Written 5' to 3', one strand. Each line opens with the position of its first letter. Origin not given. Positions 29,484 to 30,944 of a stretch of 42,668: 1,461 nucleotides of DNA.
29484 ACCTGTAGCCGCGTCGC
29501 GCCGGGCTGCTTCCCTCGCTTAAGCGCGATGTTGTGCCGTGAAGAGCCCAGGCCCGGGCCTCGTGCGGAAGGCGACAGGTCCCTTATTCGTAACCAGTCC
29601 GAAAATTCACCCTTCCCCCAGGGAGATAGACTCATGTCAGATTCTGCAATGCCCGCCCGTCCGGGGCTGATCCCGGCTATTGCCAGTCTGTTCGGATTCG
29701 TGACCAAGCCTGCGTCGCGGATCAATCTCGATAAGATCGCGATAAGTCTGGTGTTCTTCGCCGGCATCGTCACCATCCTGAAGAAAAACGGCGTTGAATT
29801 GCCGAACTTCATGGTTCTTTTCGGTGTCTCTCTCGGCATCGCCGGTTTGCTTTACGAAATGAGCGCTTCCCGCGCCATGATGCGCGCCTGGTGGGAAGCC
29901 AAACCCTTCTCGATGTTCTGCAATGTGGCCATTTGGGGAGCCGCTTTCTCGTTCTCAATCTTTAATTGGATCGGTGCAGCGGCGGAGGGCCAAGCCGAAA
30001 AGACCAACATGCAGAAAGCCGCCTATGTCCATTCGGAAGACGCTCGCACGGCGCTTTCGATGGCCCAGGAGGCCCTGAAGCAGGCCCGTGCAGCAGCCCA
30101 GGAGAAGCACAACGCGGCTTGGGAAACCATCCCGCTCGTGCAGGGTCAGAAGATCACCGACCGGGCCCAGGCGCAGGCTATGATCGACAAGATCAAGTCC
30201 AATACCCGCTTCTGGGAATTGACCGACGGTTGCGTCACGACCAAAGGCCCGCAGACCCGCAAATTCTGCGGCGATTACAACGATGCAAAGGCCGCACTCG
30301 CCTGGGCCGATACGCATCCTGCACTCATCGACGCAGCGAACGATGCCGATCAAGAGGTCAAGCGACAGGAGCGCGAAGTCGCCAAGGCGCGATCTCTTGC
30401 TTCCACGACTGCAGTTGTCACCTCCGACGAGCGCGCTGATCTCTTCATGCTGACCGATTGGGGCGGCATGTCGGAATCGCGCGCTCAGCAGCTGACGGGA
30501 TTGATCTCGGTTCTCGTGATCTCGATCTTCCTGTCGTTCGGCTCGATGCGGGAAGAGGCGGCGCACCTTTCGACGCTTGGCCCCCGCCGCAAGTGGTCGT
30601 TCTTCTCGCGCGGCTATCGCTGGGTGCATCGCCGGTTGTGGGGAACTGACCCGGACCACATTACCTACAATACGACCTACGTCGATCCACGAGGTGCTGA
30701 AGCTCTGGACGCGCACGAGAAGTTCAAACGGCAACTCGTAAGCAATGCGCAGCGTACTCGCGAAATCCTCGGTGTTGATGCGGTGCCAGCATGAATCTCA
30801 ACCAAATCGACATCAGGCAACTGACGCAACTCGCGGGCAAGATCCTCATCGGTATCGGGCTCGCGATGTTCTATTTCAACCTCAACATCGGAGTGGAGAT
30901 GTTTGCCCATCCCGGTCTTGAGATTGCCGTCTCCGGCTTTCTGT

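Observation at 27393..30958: Self-regulated divergent membrane module: two distantly similar 3TM/coiled-coil/TM proteins, three micro-peptides and an AT-hook/RHH regulator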

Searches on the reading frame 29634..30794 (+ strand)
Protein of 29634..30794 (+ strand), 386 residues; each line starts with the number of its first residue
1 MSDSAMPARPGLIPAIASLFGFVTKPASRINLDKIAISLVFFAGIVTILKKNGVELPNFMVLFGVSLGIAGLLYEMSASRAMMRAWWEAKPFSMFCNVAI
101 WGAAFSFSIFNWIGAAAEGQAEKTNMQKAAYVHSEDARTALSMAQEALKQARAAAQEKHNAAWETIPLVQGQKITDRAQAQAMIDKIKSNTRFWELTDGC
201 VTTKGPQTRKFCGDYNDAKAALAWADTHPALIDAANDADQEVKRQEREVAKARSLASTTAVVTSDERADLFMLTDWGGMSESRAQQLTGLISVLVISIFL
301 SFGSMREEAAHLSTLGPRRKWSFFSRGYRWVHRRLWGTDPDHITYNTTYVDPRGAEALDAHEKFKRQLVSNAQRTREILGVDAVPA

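Call 4: search_protein_families(library=pfam, proteins=[window:29634-30794:+], max_evalue=0.1)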
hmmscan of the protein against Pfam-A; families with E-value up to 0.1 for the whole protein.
window:29634-30794:+ (386 aa): 0 families

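Call 6: search_protein_families(library=phrogs, proteins=[window:29634-30794:+], max_evalue=0.1)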
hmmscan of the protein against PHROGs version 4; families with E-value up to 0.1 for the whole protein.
window:29634-30794:+ (386 aa): 0 families

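Call 12: find_homologous_proteins(query=window:29634-30794:+, max_evalue=0.001)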
Query window:29634-30794:+ (386 aa): 41 proteins with E <= 0.001 among 8000 candidates.
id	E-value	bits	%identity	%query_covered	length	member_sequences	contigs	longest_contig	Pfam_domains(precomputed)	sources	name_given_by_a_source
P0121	1.5e-252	855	100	99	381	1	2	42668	-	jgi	jgi:hypothetical protein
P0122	1.1e-224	763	89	98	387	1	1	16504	-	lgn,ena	-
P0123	1.4e-197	674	78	99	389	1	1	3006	-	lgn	-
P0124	3.7e-188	643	76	97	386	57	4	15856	-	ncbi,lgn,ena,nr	ncbi:MAG TPA: hypothetical protein PLS35_18780 [Nitrospira sp.]|nr:hypothetical protein [Nitrospira 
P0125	8.3e-168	576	68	98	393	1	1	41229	-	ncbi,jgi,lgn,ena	-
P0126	1.3e-79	286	44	94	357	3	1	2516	-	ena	-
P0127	1.0e-77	280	44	95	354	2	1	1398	-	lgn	-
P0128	1.7e-76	276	44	94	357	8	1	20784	-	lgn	-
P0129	4.2e-76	275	44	93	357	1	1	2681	-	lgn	-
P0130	2.5e-75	272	44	92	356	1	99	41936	-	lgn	-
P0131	3.8e-75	271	41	93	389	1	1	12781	-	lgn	-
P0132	3.8e-75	271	45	91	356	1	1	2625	-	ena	-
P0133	4.3e-75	271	44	92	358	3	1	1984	-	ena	-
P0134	5.4e-74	268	45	85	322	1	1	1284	-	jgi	jgi:hypothetical protein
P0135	1.7e-71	259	44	92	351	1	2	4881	-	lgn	-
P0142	9.2e-65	237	40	81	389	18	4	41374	-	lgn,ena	-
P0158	1.3e-51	194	38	87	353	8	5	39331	-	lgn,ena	-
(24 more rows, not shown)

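Call 17: search_solved_structures(query=A2, max_evalue=10)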
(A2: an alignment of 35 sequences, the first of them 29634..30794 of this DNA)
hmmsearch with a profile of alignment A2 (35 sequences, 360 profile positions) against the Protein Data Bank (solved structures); distinct sequences matched with E-value up to 10: 4.
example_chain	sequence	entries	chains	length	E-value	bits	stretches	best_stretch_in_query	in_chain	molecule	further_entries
3g7c_A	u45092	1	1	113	0.12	14.8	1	132-202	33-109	Occludin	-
8r78_A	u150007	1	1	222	0.27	13.6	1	172-233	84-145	Ficin 3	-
1wpa_A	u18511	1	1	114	0.54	12.6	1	132-202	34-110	Occludin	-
1xaw_A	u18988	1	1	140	1.5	11.2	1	134-202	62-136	Occludin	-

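Call 20: search_protein_families(library=padloc, proteins=[window:29634-30794:+], max_evalue=0.1)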
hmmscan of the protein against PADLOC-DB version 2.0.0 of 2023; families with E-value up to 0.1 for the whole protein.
window:29634-30794:+ (386 aa): 0 families

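Call 21: search_protein_families(library=ncbifam, proteins=[window:29634-30794:+], max_evalue=0.1)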
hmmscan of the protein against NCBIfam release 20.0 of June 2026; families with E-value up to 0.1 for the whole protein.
window:29634-30794:+ (386 aa): 0 families

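Call 26: predict_structure(alignment_id=A2)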
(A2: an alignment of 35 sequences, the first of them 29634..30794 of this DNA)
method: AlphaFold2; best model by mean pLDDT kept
length: 386 residues; sequences in the alignment: 35
mean_pLDDT: 73.7   pTM: 0.42
mean pLDDT of the five models: 73.7, 71.2, 69.3, 69.3, 68.5
residues with pLDDT >= 90: 21; 70-90: 252; 50-70: 73; < 50: 40
segments of 3 or more residues with pLDDT < 50: 1-25, 268-271, 346-351, 384-386
pLDDT, mean of each block of 10 residues (from residue 1): 40 46 53 81 87 84 82 82 79 80 80 66 60 79 90 88 75 77 87 82 84 87 85 88 92 81 54 55 65 76 78 69 66 72 50 61 81 74 49
secondary structure, 60 per line:
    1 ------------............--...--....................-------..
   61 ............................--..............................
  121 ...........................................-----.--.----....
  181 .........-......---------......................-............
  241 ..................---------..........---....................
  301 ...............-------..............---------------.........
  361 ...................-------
elements in order: H13-24 H32-51 H59-88 H91-163 H177-189 H191-196 H206-227 H229-258 H268-277 H281-315 H323-336 H352-379

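Call 30: fold_search(model_id=the predicted structure, library=pdb)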
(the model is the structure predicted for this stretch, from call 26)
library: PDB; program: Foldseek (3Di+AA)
matches with E <= 10: 565; with E <= 0.001: 0
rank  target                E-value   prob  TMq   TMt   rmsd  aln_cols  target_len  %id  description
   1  7aam_A                2.3e-02  0.84  0.17  0.22  22.1       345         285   10  Crystal structure of the F-BAR domain of PSTIPIP1 bound to the CTH domain of the phosphatase LYP (released 2022-02-23)
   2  3zx6_A                4.4e-02  0.72  0.18  0.22  29.1       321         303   15  Structure of Hamp(AF1503)-Tsr fusion - Hamp (A291V) mutant (released 2012-02-29)
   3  7aam_B                5.9e-02  0.69  0.18  0.22  22.1       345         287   10  Crystal structure of the F-BAR domain of PSTIPIP1 bound to the CTH domain of the phosphatase LYP (released 2022-02-23)
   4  3zx6_B                7.1e-02  0.57  0.18  0.22  29.1       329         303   16  Structure of Hamp(AF1503)-Tsr fusion - Hamp (A291V) mutant (released 2012-02-29)
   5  7sqc_1K               9.4e-02  0.38  0.16  0.17  42.4       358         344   14  Ciliary C1 central pair apparatus isolated from Chlamydomonas reinhardtii (released 2022-04-13)
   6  7p3r_A                1.0e-01  0.69  0.18  0.20  22.5       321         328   14  Helical structure of the toxin MakA from Vibrio cholera (released 2022-02-23)
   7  3qwe                  1.3e-01  0.54  0.18  0.24  18.4       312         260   14  Crystal structure of the N-terminal domain of the GEM interacting protein (released 2011-03-23)
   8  9y6s_7C               1.3e-01  0.30  0.15  0.04  37.6       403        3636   12  96-nm repeat of the Leishmania tarentolae doublet microtubule (released 2025-12-17)
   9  7aan_B                1.4e-01  0.80  0.22  0.27  22.1       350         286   11  Crystal structure of the F-BAR domain of PSTIPIP1 (released 2022-02-23)
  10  2v0o_C                1.4e-01  0.28  0.12  0.16  23.2       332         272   10  FCHO2 F-BAR domain (released 2007-06-26)
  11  4wpe                  1.7e-01  0.41  0.17  0.22  21.1       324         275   11  Crystal Structure of Hof1p F-BAR domain (released 2014-12-24)
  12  6xj1_B                2.0e-01  0.35  0.14  0.18  22.1       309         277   10  Crystal Structure of CDC15 F-BAR Domain from Schizosaccharomyces pombe (released 2020-12-16)
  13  9e5c_5i               2.1e-01  0.21  0.14  0.03  23.9       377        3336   14  Cryo-EM structure of 96 nm repeat of microtubule doublet from T. brucei flagellum (released 2025-03-12)
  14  9e5c_6c               2.3e-01  0.25  0.16  0.03  35.1       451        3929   11  Cryo-EM structure of 96 nm repeat of microtubule doublet from T. brucei flagellum (released 2025-03-12)
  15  4mu6                  2.4e-01  0.69  0.21  0.27  13.2       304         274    8  Crystal Structure of the N-terminal domain of Effector Protein LegC3 from Legionella pneumophila (released 2013-12-11)
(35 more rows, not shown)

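Call 33: find_homologous_proteins(query=A2, max_evalue=0.001)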
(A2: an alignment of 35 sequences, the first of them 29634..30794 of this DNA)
Query A2 (35 sequences) (386 aa, profile of the alignment): 61 proteins with E <= 0.001 among 8000 candidates.
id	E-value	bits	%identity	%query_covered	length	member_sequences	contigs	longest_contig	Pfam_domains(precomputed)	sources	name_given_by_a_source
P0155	8.8e-163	560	41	86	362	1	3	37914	-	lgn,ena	-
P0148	7.4e-162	557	40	90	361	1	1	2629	-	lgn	-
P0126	1.7e-161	556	44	94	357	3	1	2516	-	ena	-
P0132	1.5e-160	552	45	91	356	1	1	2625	-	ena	-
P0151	1.1e-159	550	40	90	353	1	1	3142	-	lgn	-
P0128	1.1e-159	550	44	94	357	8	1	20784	-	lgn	-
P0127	1.1e-159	550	44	95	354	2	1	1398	-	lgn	-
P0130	2.7e-159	548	44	92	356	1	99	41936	-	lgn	-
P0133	9.7e-159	546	44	92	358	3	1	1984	-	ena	-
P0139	1.0e-158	546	42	85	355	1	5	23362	-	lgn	-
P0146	2.1e-158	545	40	86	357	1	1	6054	-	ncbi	-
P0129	5.4e-158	544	44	93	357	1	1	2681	-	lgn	-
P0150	8.2e-158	543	39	87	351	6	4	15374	-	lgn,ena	-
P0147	2.4e-157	542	41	88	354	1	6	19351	-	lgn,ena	-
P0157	3.0e-157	542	39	81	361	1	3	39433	-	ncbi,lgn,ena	-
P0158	2.6e-133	463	38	87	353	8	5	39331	-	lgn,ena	-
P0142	1.3e-119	418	40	81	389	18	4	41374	-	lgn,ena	-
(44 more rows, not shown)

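Call 38: find_encoding_contigs(protein=P0130, flank=8000, max_places=2)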
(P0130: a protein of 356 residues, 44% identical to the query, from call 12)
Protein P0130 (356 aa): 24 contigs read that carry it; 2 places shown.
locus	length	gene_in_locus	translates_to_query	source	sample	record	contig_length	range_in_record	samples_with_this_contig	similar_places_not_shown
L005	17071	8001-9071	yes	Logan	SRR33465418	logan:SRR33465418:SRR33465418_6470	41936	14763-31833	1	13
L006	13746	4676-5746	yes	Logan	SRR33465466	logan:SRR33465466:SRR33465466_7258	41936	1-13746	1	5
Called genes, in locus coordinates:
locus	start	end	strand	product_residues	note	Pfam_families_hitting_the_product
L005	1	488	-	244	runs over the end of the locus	PF04404:ERF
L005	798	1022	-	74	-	-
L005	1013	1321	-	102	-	-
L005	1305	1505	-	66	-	-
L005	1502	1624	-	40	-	-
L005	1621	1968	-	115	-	-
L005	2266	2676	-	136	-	PF01381:HTH_3 (weak)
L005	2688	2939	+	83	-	PF14549:P22_Cro, PF15943:YdaS_toxin (weak)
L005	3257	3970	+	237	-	-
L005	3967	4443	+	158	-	-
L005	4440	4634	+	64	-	-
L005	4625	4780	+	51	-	-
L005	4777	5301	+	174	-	PF02357:NusG (weak)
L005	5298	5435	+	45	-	-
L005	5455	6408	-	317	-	-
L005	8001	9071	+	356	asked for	-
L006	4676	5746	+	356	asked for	-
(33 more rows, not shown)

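Call 39: find_encoding_contigs(protein=P0142, flank=8000, max_places=2)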
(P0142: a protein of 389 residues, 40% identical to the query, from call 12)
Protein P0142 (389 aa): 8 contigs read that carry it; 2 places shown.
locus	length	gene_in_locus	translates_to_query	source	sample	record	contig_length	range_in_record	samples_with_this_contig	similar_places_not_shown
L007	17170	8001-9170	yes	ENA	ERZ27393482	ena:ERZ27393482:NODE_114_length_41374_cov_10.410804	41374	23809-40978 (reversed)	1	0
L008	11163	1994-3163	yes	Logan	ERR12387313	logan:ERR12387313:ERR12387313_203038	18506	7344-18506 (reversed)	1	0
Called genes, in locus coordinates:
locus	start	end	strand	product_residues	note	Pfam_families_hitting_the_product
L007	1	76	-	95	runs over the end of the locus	PF13560:HTH_31, PF12844:HTH_19 (weak), PF01381:HTH_3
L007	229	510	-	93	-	-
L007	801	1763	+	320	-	-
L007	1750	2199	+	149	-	-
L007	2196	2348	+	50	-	-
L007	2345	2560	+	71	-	-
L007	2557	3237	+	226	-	-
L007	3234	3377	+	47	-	-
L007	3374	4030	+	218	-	-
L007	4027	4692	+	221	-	PF02357:NusG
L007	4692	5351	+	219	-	-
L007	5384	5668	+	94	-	-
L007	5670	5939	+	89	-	-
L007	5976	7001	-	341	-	-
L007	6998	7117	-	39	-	-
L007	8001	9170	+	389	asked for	-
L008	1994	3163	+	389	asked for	-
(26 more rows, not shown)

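Call 40: find_encoding_contigs(protein=P0158, flank=8000, max_places=2)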
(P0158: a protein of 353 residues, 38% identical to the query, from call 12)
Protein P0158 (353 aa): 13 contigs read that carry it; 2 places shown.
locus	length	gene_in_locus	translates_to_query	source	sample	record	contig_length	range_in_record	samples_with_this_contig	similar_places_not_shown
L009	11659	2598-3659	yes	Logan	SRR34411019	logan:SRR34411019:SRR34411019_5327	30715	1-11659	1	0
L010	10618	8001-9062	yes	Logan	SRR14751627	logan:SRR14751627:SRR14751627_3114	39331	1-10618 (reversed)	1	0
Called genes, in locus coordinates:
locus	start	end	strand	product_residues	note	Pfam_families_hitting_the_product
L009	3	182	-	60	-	?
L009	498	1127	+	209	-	PF13560:HTH_31, PF01381:HTH_3, PF12844:HTH_19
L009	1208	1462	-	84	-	PF13560:HTH_31, PF12844:HTH_19, PF01381:HTH_3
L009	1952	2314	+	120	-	-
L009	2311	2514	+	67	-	-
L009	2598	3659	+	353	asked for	-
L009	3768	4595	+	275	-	-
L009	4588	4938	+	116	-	-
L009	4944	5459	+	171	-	PF07750:GcrA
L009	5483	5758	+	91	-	-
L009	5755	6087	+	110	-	-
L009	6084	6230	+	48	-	-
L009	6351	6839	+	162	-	PF02357:NusG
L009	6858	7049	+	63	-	-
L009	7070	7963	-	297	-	-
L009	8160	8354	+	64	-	PF15943:YdaS_toxin (weak)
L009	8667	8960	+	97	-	PF21716:dnstrm_HI1420, PF01381:HTH_3 (weak)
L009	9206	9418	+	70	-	-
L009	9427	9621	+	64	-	-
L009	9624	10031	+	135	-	-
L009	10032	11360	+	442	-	-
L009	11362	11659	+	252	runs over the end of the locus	PF03629:SASA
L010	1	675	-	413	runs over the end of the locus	-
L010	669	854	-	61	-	-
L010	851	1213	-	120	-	-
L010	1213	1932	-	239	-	-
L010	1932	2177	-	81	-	-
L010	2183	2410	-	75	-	-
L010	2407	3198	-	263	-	-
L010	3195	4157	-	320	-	-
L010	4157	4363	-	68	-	-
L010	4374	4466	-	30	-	-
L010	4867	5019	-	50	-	-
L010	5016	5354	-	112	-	-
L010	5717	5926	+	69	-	-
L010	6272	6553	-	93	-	-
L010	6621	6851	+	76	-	-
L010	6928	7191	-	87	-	-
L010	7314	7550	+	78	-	-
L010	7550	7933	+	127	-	-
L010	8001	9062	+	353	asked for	-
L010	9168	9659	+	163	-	PF01844:HNH, PF14279:HNH_5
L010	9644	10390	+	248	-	PF13730:HTH_36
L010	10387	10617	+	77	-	?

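Call 62: search_dna_similar(query=window:29634-30794:+, collection=phages, mode=protein, max_evalue=0.001, max_rows=30)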
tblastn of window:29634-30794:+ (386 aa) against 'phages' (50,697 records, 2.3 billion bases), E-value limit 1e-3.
No match.

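Call 77: fold_search(model_id=the predicted structure, library=viral)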
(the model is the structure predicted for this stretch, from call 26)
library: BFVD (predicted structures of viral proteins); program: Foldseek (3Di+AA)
matches with E <= 10: 589; with E <= 0.001: 3
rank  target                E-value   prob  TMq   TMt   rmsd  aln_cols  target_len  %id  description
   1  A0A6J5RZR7            5.2e-05  1.00  0.33  0.35  13.9       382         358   16  Uncharacterized protein [uncultured Caudovirales phage]
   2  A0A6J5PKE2            1.3e-04  1.00  0.18  0.22  20.2       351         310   14  Uncharacterized protein [uncultured Caudovirales phage]
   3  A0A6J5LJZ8            7.6e-04  1.00  0.22  0.17  31.5       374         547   12  Uncharacterized protein [uncultured Caudovirales phage]
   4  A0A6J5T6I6            2.6e-03  0.98  0.18  0.20  39.6       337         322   15  Uncharacterized protein [uncultured Caudovirales phage]
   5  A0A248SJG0            2.7e-03  1.00  0.27  0.28  18.0       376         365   11  (no name in the UniProt tables at hand)
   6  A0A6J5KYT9            9.1e-03  0.99  0.26  0.25  14.7       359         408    9  Uncharacterized protein [uncultured Caudovirales phage]
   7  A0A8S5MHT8            1.3e-02  1.00  0.30  0.38  19.7       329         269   12  Internal virion protein [Siphoviridae sp. ctvyM23]
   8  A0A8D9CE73            1.7e-02  0.85  0.19  0.19  18.8       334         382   11  Uncharacterized protein [uncultured marine phage]
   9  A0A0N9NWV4            2.0e-02  0.77  0.18  0.08  31.6       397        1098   10  (no name in the UniProt tables at hand)
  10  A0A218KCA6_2          2.1e-02  0.77  0.17  0.07  53.5       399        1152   13  Putative tail tape measure protein [Bacillus phage PBC2]
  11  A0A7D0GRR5            2.6e-02  1.00  0.30  0.40  17.0       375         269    9  (no name in the UniProt tables at hand)
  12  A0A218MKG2            3.1e-02  0.97  0.27  0.30  20.8       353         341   11  Uncharacterized protein [uncultured virus]
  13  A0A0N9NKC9            3.7e-02  0.63  0.18  0.08  28.1       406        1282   12  (no name in the UniProt tables at hand)
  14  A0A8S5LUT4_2          3.9e-02  0.82  0.19  0.12  23.9       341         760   12  Tail protein [Siphoviridae sp. ctMsr1]
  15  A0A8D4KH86            5.2e-02  0.97  0.25  0.25  16.6       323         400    9  (no name in the UniProt tables at hand)
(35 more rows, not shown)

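Call 88: search_protein_families(library=pfam, alignment_id=A2, max_evalue=0.1)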
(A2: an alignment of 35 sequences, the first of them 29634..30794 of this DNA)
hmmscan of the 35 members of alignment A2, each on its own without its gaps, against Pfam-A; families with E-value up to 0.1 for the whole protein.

A. member 1, window:29634-30794:+ (386 aa): 0 families

B. families by the number of members that match (of 35 scanned): 5 families
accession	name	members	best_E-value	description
PF19907.4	DUF6380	1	0.011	Family of unknown function (DUF6380)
PF02321.23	OEP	1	0.015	Outer membrane efflux protein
PF05195.22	AMP_N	1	0.025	Aminopeptidase P, N-terminal domain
PF03719.21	Ribosomal_S5_C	1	0.066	Ribosomal protein S5, C-terminal domain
PF16888.10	YwqH-like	1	0.08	YwqH-like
